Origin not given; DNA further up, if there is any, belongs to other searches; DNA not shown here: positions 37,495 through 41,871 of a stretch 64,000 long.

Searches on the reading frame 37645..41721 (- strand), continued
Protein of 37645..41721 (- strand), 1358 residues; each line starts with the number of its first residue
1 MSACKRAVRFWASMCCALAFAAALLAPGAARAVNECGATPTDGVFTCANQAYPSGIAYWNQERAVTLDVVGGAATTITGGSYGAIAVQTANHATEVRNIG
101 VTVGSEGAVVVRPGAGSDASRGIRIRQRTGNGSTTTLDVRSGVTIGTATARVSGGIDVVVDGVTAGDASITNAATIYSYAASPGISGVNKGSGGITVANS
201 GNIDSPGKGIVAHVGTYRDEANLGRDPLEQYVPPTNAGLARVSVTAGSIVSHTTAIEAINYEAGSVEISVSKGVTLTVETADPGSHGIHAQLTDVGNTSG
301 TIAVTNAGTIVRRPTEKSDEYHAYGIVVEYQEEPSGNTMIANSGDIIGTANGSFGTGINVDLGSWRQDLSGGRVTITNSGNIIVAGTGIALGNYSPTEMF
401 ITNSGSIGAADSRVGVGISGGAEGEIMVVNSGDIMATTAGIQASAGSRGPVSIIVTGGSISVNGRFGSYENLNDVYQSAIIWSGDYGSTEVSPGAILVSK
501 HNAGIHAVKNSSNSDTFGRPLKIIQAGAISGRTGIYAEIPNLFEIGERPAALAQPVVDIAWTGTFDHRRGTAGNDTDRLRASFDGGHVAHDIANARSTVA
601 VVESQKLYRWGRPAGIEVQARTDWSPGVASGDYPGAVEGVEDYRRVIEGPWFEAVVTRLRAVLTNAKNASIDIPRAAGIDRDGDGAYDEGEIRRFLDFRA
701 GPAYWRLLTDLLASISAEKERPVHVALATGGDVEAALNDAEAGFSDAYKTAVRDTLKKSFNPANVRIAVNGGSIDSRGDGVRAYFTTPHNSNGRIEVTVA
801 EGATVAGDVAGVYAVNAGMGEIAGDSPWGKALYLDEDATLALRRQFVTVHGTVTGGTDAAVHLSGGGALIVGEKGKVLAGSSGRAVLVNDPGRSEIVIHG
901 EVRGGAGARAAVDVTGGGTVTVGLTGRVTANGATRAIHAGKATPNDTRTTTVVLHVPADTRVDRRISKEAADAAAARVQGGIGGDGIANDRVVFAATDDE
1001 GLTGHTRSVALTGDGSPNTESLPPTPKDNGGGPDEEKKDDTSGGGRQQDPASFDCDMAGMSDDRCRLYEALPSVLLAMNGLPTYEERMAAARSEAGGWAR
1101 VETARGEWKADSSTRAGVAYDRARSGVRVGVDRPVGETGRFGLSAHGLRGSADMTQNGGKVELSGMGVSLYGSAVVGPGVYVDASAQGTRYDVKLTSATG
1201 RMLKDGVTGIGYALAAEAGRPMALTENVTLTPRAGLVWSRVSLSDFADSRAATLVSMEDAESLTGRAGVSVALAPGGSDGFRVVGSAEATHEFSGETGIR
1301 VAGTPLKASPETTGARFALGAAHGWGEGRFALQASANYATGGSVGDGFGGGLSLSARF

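Call 22: find_related_loci(query=A1, collection=genome_contigs, flank=3000)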
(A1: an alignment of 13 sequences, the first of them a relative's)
Query A1 (1358 aa) in genome_contigs; peptide patterns used: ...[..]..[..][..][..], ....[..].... (x = any residue, [..] = any of these).
180 stretches matched a pattern; 113 encode a relative of the query (tblastn E <= 1e-3); the best 80 are kept; 73 distinct loci.
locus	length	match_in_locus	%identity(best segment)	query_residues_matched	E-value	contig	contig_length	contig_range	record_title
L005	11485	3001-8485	44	5-1358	0e+0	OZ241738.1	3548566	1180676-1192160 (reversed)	MAG: Alphaproteobacteria bacterium isolate d8927372-aabd-44cb-9c9e-7bd42c52962c genome assembly, chromosome: 1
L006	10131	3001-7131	42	31-1358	0e+0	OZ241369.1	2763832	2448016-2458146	MAG: Alphaproteobacteria bacterium isolate a6466d14-aa2a-4488-8e79-5038ab0a8c4b genome assembly, chromosome: 1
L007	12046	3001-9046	47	144-1358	0e+0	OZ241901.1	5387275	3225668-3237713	MAG: Gammaproteobacteria bacterium isolate 65898e9d-28f9-48af-9959-824c109e8cbf genome assembly, chromosome: 1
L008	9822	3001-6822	41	16-1358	0e+0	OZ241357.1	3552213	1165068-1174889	MAG: Alphaproteobacteria bacterium isolate 88d555cd-2633-4b86-a1be-1e9adaae3909 genome assembly, chromosome: 1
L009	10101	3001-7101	40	28-1358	0e+0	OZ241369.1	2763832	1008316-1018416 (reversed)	MAG: Alphaproteobacteria bacterium isolate a6466d14-aa2a-4488-8e79-5038ab0a8c4b genome assembly, chromosome: 1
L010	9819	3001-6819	39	16-1358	0e+0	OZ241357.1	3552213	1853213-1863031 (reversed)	MAG: Alphaproteobacteria bacterium isolate 88d555cd-2633-4b86-a1be-1e9adaae3909 genome assembly, chromosome: 1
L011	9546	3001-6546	39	27-1358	0e+0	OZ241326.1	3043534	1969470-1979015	MAG: bacterium isolate 4cf85a08-3ac9-4936-9f49-292be0ba675b genome assembly, chromosome: 1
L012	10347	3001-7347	45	1-1358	0e+0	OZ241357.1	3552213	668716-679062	MAG: Alphaproteobacteria bacterium isolate 88d555cd-2633-4b86-a1be-1e9adaae3909 genome assembly, chromosome: 1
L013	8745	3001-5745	44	420-1358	0e+0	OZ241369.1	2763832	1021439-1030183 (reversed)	MAG: Alphaproteobacteria bacterium isolate a6466d14-aa2a-4488-8e79-5038ab0a8c4b genome assembly, chromosome: 1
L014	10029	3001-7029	38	43-1358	3e-179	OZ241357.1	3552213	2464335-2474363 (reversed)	MAG: Alphaproteobacteria bacterium isolate 88d555cd-2633-4b86-a1be-1e9adaae3909 genome assembly, chromosome: 1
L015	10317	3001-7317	37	30-1352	2e-174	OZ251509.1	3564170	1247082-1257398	MAG: Alphaproteobacteria bacterium isolate c58df884-ff44-4a62-8948-53011581409f genome assembly, chromosome: 1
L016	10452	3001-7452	39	33-1358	2e-174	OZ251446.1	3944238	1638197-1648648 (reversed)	MAG: Alphaproteobacteria bacterium isolate 4a82845b-346e-4bd1-b170-acd391575f3a genome assembly, chromosome: 1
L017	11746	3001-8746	40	27-1358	4e-174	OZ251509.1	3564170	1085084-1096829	MAG: Alphaproteobacteria bacterium isolate c58df884-ff44-4a62-8948-53011581409f genome assembly, chromosome: 1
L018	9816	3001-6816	38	27-1358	7e-171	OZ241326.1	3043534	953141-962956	MAG: bacterium isolate 4cf85a08-3ac9-4936-9f49-292be0ba675b genome assembly, chromosome: 1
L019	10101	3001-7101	37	35-1358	9e-171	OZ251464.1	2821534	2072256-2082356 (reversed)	MAG: Alphaproteobacteria bacterium isolate 6f72c6ff-155a-453e-af39-75dfec601056 genome assembly, chromosome: 1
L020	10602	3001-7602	38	27-1358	6e-170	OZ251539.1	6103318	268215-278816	MAG: Alphaproteobacteria bacterium isolate efdf64b3-afa9-4fb8-9792-56cfcde380f9 genome assembly, chromosome: 1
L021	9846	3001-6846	38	158-1358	6e-169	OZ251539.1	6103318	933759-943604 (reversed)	MAG: Alphaproteobacteria bacterium isolate efdf64b3-afa9-4fb8-9792-56cfcde380f9 genome assembly, chromosome: 1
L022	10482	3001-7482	39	33-1358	0e+0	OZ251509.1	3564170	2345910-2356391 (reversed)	MAG: Alphaproteobacteria bacterium isolate c58df884-ff44-4a62-8948-53011581409f genome assembly, chromosome: 1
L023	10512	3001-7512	40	61-1358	9e-167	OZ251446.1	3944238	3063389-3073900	MAG: Alphaproteobacteria bacterium isolate 4a82845b-346e-4bd1-b170-acd391575f3a genome assembly, chromosome: 1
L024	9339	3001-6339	42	32-1358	1e-162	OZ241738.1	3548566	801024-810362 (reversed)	MAG: Alphaproteobacteria bacterium isolate d8927372-aabd-44cb-9c9e-7bd42c52962c genome assembly, chromosome: 1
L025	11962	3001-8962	38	3-1358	4e-161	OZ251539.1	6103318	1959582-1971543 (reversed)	MAG: Alphaproteobacteria bacterium isolate efdf64b3-afa9-4fb8-9792-56cfcde380f9 genome assembly, chromosome: 1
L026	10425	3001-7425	36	27-1358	9e-161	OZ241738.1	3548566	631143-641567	MAG: Alphaproteobacteria bacterium isolate d8927372-aabd-44cb-9c9e-7bd42c52962c genome assembly, chromosome: 1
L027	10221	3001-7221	36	36-1358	5e-168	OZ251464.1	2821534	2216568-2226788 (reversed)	MAG: Alphaproteobacteria bacterium isolate 6f72c6ff-155a-453e-af39-75dfec601056 genome assembly, chromosome: 1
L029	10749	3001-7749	39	28-1358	3e-150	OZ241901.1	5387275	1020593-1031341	MAG: Gammaproteobacteria bacterium isolate 65898e9d-28f9-48af-9959-824c109e8cbf genome assembly, chromosome: 1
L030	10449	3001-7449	39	27-1358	3e-149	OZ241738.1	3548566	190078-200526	MAG: Alphaproteobacteria bacterium isolate d8927372-aabd-44cb-9c9e-7bd42c52962c genome assembly, chromosome: 1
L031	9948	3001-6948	36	27-1358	4e-152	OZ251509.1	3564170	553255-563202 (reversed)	MAG: Alphaproteobacteria bacterium isolate c58df884-ff44-4a62-8948-53011581409f genome assembly, chromosome: 1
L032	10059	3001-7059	38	27-1358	0e+0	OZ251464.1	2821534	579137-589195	MAG: Alphaproteobacteria bacterium isolate 6f72c6ff-155a-453e-af39-75dfec601056 genome assembly, chromosome: 1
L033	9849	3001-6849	36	27-1358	1e-142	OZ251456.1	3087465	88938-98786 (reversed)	MAG: bacterium isolate 40c3c2bc-7189-494c-ad94-02bb7458a69d genome assembly, chromosome: 1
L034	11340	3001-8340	42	27-1358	5e-142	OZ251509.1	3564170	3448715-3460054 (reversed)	MAG: Alphaproteobacteria bacterium isolate c58df884-ff44-4a62-8948-53011581409f genome assembly, chromosome: 1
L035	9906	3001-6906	36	39-1358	8e-140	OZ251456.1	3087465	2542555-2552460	MAG: bacterium isolate 40c3c2bc-7189-494c-ad94-02bb7458a69d genome assembly, chromosome: 1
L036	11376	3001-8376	42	27-1358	2e-138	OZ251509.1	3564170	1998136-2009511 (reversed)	MAG: Alphaproteobacteria bacterium isolate c58df884-ff44-4a62-8948-53011581409f genome assembly, chromosome: 1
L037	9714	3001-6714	37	27-1358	3e-134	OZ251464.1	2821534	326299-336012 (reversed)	MAG: Alphaproteobacteria bacterium isolate 6f72c6ff-155a-453e-af39-75dfec601056 genome assembly, chromosome: 1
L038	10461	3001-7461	36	34-1358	0e+0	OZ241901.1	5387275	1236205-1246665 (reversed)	MAG: Gammaproteobacteria bacterium isolate 65898e9d-28f9-48af-9959-824c109e8cbf genome assembly, chromosome: 1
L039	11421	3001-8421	41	27-1358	2e-133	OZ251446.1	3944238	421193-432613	MAG: Alphaproteobacteria bacterium isolate 4a82845b-346e-4bd1-b170-acd391575f3a genome assembly, chromosome: 1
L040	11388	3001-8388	41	30-1358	1e-132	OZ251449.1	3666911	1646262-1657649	MAG: Alphaproteobacteria bacterium isolate 02c84b84-2ec1-47c2-b806-535ae8168f41 genome assembly, chromosome: 1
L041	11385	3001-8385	42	27-1358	1e-132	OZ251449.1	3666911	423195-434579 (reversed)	MAG: Alphaproteobacteria bacterium isolate 02c84b84-2ec1-47c2-b806-535ae8168f41 genome assembly, chromosome: 1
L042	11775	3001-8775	41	27-1358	1e-133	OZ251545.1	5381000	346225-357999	MAG: Gammaproteobacteria bacterium isolate 804a2bfb-9c7e-4e06-b795-02af6ddb82b1 genome assembly, chromosome: 1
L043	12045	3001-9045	42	27-1358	3e-132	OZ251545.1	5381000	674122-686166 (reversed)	MAG: Gammaproteobacteria bacterium isolate 804a2bfb-9c7e-4e06-b795-02af6ddb82b1 genome assembly, chromosome: 1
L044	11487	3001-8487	42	65-1358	2e-129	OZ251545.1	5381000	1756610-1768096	MAG: Gammaproteobacteria bacterium isolate 804a2bfb-9c7e-4e06-b795-02af6ddb82b1 genome assembly, chromosome: 1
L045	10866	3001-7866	42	228-1358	1e-128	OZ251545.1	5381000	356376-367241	MAG: Gammaproteobacteria bacterium isolate 804a2bfb-9c7e-4e06-b795-02af6ddb82b1 genome assembly, chromosome: 1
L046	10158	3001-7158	48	372-1358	5e-126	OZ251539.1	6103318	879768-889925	MAG: Alphaproteobacteria bacterium isolate efdf64b3-afa9-4fb8-9792-56cfcde380f9 genome assembly, chromosome: 1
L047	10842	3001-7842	48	31-1358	1e-125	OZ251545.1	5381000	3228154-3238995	MAG: Gammaproteobacteria bacterium isolate 804a2bfb-9c7e-4e06-b795-02af6ddb82b1 genome assembly, chromosome: 1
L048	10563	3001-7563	41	372-1358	7e-126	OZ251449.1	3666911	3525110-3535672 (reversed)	MAG: Alphaproteobacteria bacterium isolate 02c84b84-2ec1-47c2-b806-535ae8168f41 genome assembly, chromosome: 1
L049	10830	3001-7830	39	31-1358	3e-179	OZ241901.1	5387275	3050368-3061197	MAG: Gammaproteobacteria bacterium isolate 65898e9d-28f9-48af-9959-824c109e8cbf genome assembly, chromosome: 1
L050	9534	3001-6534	36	199-1358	1e-134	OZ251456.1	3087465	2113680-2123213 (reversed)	MAG: bacterium isolate 40c3c2bc-7189-494c-ad94-02bb7458a69d genome assembly, chromosome: 1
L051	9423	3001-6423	37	268-1358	2e-139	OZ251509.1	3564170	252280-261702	MAG: Alphaproteobacteria bacterium isolate c58df884-ff44-4a62-8948-53011581409f genome assembly, chromosome: 1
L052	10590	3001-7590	35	26-1358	2e-121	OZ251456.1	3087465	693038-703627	MAG: bacterium isolate 40c3c2bc-7189-494c-ad94-02bb7458a69d genome assembly, chromosome: 1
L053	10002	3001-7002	34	27-1358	1e-120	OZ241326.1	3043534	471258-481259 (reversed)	MAG: bacterium isolate 4cf85a08-3ac9-4936-9f49-292be0ba675b genome assembly, chromosome: 1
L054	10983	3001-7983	47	27-1358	2e-119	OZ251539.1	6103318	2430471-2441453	MAG: Alphaproteobacteria bacterium isolate efdf64b3-afa9-4fb8-9792-56cfcde380f9 genome assembly, chromosome: 1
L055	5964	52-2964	47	722-1358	1e-119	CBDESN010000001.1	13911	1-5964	MAG: Alphaproteobacteria bacterium isolate 4a82845b-346e-4bd1-b170-acd391575f3a genome assembly, contig: contig_1, whole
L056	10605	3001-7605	47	27-1358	3e-119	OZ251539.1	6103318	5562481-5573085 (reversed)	MAG: Alphaproteobacteria bacterium isolate efdf64b3-afa9-4fb8-9792-56cfcde380f9 genome assembly, chromosome: 1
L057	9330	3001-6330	42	32-1358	5e-159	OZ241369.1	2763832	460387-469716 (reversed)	MAG: Alphaproteobacteria bacterium isolate a6466d14-aa2a-4488-8e79-5038ab0a8c4b genome assembly, chromosome: 1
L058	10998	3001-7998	36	30-1358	3e-116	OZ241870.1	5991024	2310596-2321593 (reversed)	MAG: Gammaproteobacteria bacterium isolate ca35ea08-545d-4259-bb59-35f508f037d2 genome assembly, chromosome: 1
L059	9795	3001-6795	35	27-1358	5e-138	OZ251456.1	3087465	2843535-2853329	MAG: bacterium isolate 40c3c2bc-7189-494c-ad94-02bb7458a69d genome assembly, chromosome: 1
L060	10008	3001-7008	38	27-1358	0e+0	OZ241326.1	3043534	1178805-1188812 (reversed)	MAG: bacterium isolate 4cf85a08-3ac9-4936-9f49-292be0ba675b genome assembly, chromosome: 1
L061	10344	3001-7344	35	27-1358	4e-122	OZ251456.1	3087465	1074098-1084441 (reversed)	MAG: bacterium isolate 40c3c2bc-7189-494c-ad94-02bb7458a69d genome assembly, chromosome: 1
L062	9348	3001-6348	39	32-1358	2e-166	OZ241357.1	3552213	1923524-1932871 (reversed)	MAG: Alphaproteobacteria bacterium isolate 88d555cd-2633-4b86-a1be-1e9adaae3909 genome assembly, chromosome: 1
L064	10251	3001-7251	38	14-1358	2e-179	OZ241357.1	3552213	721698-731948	MAG: Alphaproteobacteria bacterium isolate 88d555cd-2633-4b86-a1be-1e9adaae3909 genome assembly, chromosome: 1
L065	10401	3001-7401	42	200-1358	1e-95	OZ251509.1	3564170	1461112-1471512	MAG: Alphaproteobacteria bacterium isolate c58df884-ff44-4a62-8948-53011581409f genome assembly, chromosome: 1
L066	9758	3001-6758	47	158-1358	9e-165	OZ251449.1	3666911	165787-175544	MAG: Alphaproteobacteria bacterium isolate 02c84b84-2ec1-47c2-b806-535ae8168f41 genome assembly, chromosome: 1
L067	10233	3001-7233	41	236-1358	8e-91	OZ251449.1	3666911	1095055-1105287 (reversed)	MAG: Alphaproteobacteria bacterium isolate 02c84b84-2ec1-47c2-b806-535ae8168f41 genome assembly, chromosome: 1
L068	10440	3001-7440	39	176-1358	3e-91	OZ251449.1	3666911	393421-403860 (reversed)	MAG: Alphaproteobacteria bacterium isolate 02c84b84-2ec1-47c2-b806-535ae8168f41 genome assembly, chromosome: 1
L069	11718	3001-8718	55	328-1358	4e-90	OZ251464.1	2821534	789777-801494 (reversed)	MAG: Alphaproteobacteria bacterium isolate 6f72c6ff-155a-453e-af39-75dfec601056 genome assembly, chromosome: 1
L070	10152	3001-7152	42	376-1358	3e-89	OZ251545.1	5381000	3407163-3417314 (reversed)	MAG: Gammaproteobacteria bacterium isolate 804a2bfb-9c7e-4e06-b795-02af6ddb82b1 genome assembly, chromosome: 1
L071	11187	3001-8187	39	176-1358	1e-89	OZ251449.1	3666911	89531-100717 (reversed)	MAG: Alphaproteobacteria bacterium isolate 02c84b84-2ec1-47c2-b806-535ae8168f41 genome assembly, chromosome: 1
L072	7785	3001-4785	45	720-1358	8e-110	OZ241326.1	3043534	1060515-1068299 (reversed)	MAG: bacterium isolate 4cf85a08-3ac9-4936-9f49-292be0ba675b genome assembly, chromosome: 1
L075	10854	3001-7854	37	27-1358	3e-164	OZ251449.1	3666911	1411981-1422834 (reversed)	MAG: Alphaproteobacteria bacterium isolate 02c84b84-2ec1-47c2-b806-535ae8168f41 genome assembly, chromosome: 1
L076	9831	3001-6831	35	1-1358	2e-137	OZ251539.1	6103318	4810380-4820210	MAG: Alphaproteobacteria bacterium isolate efdf64b3-afa9-4fb8-9792-56cfcde380f9 genome assembly, chromosome: 1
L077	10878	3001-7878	51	27-1358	7e-74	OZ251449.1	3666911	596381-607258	MAG: Alphaproteobacteria bacterium isolate 02c84b84-2ec1-47c2-b806-535ae8168f41 genome assembly, chromosome: 1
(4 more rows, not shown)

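Call 44: find_encoding_contigs(protein=P0006, flank=1500, max_places=3)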
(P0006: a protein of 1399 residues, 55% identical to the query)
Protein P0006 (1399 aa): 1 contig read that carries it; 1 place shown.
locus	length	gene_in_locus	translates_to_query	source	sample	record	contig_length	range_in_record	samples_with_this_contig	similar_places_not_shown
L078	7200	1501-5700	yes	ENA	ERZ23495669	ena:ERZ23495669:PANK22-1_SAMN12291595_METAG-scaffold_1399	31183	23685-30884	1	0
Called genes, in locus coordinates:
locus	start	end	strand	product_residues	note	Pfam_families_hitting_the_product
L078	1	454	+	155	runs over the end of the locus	PF01029:NusB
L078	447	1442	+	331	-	PF00586:AIRS, PF02769:AIRS_C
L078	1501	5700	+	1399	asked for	PF03797:Autotransporter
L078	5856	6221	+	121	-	PF21157:DksA_N, PF01258:zf-dskA_traR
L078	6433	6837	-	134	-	-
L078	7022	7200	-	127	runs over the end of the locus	-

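Call 45: find_encoding_contigs(protein=P0007, flank=1500, max_places=3)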
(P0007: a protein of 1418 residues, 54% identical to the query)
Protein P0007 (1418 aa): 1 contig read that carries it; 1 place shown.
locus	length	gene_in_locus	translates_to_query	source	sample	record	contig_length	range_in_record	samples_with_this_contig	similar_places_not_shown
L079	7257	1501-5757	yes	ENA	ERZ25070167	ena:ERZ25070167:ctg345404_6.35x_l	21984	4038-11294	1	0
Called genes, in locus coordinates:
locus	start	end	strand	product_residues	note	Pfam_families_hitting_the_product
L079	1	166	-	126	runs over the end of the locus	-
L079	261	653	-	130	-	-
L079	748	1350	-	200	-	-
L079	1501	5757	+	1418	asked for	PF03797:Autotransporter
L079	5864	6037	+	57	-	-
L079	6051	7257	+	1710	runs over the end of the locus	PF03797:Autotransporter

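Call 46: find_encoding_contigs(protein=P0008, flank=1500, max_places=3)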
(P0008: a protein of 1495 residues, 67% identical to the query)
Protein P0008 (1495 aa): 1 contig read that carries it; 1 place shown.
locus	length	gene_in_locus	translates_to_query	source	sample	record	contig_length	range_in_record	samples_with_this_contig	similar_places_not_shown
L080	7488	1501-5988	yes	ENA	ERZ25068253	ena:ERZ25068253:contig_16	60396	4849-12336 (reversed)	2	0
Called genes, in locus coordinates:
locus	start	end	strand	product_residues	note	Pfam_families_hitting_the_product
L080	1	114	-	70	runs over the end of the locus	PF06945:DUF1289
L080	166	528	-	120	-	-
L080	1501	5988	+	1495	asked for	PF03797:Autotransporter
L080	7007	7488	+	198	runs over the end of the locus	PF12100:DUF3576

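Call 47: find_encoding_contigs(protein=P0040, flank=1500, max_places=3)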
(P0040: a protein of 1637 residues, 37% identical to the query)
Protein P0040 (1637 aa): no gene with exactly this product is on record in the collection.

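Call 49: search_protein_families(library=ncbifam, proteins=[window:37645-41721:-], max_evalue=0.01)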
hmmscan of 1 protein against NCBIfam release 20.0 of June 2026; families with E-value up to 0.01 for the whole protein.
window:37645-41721:- (1358 aa): 1 family
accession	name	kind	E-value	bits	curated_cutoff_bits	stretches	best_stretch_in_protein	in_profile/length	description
TIGR01414.1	autotrans_barl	domain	1.1e-29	103.8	16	1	1056-1356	120-430/432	autotransporter outer membrane beta-barrel domain-containing protein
